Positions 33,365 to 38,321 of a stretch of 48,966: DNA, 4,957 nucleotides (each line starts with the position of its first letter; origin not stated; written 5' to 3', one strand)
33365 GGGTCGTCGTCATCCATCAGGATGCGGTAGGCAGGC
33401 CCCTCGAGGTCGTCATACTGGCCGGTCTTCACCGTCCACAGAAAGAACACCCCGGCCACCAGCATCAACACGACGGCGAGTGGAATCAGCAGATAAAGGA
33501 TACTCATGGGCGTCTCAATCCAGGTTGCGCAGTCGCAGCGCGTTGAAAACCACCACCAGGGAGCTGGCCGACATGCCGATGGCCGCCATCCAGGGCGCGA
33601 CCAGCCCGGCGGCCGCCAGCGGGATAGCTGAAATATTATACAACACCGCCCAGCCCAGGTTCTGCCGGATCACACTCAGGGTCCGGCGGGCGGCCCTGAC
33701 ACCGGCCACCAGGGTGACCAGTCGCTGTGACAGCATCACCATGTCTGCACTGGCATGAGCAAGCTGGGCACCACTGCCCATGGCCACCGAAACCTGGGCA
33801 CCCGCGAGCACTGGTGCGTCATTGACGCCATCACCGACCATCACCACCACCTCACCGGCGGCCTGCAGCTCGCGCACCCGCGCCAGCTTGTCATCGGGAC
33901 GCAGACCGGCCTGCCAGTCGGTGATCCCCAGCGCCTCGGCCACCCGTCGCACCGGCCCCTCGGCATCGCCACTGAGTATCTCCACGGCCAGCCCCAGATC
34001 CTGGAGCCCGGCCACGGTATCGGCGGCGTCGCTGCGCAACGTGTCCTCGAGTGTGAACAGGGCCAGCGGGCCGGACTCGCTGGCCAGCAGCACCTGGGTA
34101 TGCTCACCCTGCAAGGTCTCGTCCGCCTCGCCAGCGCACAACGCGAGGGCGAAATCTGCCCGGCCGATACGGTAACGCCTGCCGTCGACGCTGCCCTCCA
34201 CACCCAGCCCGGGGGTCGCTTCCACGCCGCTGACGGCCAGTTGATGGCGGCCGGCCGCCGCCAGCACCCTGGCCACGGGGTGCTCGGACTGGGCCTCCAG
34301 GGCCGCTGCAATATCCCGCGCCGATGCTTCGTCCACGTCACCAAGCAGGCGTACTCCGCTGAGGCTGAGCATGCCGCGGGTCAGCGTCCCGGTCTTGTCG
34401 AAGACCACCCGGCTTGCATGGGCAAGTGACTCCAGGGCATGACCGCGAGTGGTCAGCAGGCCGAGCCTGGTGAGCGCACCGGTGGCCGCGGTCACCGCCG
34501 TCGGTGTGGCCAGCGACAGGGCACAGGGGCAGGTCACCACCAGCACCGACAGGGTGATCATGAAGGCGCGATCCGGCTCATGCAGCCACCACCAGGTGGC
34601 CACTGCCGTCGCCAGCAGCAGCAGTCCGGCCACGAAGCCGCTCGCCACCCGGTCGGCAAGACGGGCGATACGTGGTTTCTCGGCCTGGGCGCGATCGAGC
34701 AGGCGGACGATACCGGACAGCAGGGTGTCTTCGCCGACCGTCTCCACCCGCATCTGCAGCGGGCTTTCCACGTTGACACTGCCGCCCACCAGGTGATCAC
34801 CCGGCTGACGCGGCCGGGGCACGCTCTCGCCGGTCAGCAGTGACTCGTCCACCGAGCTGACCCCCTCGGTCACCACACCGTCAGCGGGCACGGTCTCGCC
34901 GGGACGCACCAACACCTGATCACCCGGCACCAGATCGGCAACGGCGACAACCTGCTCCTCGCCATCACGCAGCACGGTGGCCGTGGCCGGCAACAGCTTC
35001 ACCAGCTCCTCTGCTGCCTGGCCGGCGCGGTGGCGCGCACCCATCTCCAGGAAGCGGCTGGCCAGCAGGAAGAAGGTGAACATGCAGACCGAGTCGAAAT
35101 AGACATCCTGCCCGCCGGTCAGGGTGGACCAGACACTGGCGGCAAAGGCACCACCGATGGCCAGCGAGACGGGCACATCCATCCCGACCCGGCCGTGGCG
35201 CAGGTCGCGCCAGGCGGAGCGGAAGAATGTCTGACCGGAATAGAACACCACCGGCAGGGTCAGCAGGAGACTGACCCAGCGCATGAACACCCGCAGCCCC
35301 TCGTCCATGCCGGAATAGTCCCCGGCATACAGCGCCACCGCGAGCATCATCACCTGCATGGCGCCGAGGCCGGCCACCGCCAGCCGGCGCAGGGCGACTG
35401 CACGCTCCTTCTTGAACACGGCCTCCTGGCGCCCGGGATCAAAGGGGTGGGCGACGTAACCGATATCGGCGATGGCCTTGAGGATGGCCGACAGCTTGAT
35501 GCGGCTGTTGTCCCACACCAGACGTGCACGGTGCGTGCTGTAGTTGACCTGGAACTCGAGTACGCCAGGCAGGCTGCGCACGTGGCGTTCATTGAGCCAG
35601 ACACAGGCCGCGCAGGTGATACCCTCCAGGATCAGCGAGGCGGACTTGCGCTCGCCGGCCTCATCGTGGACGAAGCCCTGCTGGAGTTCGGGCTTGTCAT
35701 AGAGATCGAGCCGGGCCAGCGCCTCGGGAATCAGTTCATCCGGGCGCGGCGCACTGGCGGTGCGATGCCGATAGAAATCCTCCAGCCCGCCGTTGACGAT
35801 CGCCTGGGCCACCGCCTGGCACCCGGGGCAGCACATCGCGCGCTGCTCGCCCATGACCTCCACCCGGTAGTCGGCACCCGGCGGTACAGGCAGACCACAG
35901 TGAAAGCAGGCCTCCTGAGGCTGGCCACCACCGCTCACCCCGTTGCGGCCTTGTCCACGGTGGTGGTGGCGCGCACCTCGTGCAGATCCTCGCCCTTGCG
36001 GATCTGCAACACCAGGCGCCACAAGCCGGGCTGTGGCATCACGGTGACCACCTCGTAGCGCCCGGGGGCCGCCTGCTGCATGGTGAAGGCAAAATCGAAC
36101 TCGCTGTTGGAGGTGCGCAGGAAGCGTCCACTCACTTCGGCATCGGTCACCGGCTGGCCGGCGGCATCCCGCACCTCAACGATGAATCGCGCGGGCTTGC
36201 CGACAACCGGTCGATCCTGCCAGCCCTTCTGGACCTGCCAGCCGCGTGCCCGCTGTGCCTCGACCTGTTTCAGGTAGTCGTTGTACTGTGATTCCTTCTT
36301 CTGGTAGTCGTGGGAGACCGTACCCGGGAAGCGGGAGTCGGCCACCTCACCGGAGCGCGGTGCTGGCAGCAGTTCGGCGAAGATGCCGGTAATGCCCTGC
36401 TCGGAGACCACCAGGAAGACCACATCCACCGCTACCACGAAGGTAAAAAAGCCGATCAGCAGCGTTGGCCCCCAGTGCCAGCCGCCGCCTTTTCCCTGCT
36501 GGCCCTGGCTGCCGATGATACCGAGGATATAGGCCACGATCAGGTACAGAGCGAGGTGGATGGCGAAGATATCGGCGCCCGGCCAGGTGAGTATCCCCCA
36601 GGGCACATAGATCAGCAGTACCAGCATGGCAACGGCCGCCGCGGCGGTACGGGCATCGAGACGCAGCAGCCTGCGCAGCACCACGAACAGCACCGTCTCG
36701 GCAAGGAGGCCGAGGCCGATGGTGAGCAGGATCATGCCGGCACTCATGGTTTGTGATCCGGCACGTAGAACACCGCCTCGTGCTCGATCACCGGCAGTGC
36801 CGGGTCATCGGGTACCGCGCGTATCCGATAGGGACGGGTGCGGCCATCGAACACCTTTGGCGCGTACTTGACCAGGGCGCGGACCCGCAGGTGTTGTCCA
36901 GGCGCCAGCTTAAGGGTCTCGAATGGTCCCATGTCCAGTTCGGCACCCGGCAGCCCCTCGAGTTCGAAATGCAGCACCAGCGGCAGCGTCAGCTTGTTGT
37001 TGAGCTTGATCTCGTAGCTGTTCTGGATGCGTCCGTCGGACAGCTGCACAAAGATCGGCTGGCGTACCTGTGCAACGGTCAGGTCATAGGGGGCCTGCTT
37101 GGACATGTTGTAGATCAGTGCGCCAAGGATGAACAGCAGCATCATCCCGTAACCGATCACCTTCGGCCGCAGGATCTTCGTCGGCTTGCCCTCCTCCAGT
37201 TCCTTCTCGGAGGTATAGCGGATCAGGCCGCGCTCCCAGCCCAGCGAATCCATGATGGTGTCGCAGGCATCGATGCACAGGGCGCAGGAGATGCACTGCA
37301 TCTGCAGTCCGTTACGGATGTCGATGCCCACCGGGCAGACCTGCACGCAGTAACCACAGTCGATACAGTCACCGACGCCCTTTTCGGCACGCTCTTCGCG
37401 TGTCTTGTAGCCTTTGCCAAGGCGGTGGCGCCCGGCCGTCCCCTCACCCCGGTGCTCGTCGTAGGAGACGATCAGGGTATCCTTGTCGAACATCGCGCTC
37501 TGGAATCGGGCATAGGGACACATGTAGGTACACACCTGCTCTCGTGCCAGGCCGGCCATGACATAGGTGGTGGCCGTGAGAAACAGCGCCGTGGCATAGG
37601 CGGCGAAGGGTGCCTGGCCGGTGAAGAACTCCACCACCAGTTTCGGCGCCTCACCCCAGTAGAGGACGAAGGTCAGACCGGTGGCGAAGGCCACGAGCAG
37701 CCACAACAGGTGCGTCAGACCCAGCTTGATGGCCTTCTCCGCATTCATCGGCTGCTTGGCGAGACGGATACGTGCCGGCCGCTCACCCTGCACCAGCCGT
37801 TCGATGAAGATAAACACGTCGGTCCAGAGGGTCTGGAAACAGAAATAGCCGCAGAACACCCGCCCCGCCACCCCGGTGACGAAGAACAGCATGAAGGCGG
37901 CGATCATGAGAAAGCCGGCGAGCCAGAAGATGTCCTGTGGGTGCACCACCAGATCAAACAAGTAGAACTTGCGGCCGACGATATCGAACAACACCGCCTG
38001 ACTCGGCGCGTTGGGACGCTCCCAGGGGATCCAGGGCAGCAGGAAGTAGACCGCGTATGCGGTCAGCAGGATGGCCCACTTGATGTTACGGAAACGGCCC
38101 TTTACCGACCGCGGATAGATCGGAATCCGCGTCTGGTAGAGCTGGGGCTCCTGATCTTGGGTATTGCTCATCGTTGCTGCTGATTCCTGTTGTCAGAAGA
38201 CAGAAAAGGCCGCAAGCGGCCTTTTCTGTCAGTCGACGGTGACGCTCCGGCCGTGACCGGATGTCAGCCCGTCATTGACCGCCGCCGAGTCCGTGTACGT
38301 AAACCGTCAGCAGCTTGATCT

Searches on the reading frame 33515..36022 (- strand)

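Call 67: search_protein_families(library=pfam, proteins=[window:33515-36022:-], max_evalue=0.00001)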
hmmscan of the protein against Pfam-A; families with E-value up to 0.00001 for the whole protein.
window:33515-36022:- (835 aa): 4 families
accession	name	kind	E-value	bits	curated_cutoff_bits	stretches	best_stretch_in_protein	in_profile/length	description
PF00122.25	E1-E2_ATPase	-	2.5e-56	190.5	28.1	1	342-519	1-180/181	E1-E2 ATPase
PF12156.14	ATPase-cat_bd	-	2e-29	102.6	27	1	38-121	1-85/86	Putative metal-binding domain of cation transport ATPase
PF00702.32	Hydrolase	-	1.8e-25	90.9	26.4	1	539-742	4-190/191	haloacid dehalogenase-like hydrolase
PF00403.32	HMA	-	3.9e-09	37.2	24.8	1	131-189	3-61/62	Heavy-metal-associated domain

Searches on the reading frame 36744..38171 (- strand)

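Call 67: search_protein_families(library=pfam, proteins=[window:36744-38171:-], max_evalue=0.00001)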
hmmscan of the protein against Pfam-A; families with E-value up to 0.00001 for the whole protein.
window:36744-38171:- (475 aa): 7 families
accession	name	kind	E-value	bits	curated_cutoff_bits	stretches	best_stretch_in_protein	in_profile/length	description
PF13746.11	Fer4_18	-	2.7e-53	179.4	27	1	209-322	1-114/114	4Fe-4S dicluster domain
PF11614.14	FixG_C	-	6.9e-21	75.1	25.6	1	352-471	1-119/119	IG-like fold at C-terminal of FixG, putative oxidoreductase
PF13237.11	Fer4_10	-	6.9e-09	35.9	25.5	1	213-280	14-53/53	4Fe-4S dicluster domain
PF13183.11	Fer4_8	-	1.6e-08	35.4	27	1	213-283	10-68/68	4Fe-4S dicluster domain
PF13534.11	Fer4_17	-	1.2e-07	32.6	22.2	0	213-284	7-61/61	4Fe-4S dicluster domain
PF12838.12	Fer4_7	-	1.2e-07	32.5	27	0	214-283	8-52/52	4Fe-4S dicluster domain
PF13187.11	Fer4_9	-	1.2e-06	28.9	27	0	214-282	8-50/52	4Fe-4S dicluster domain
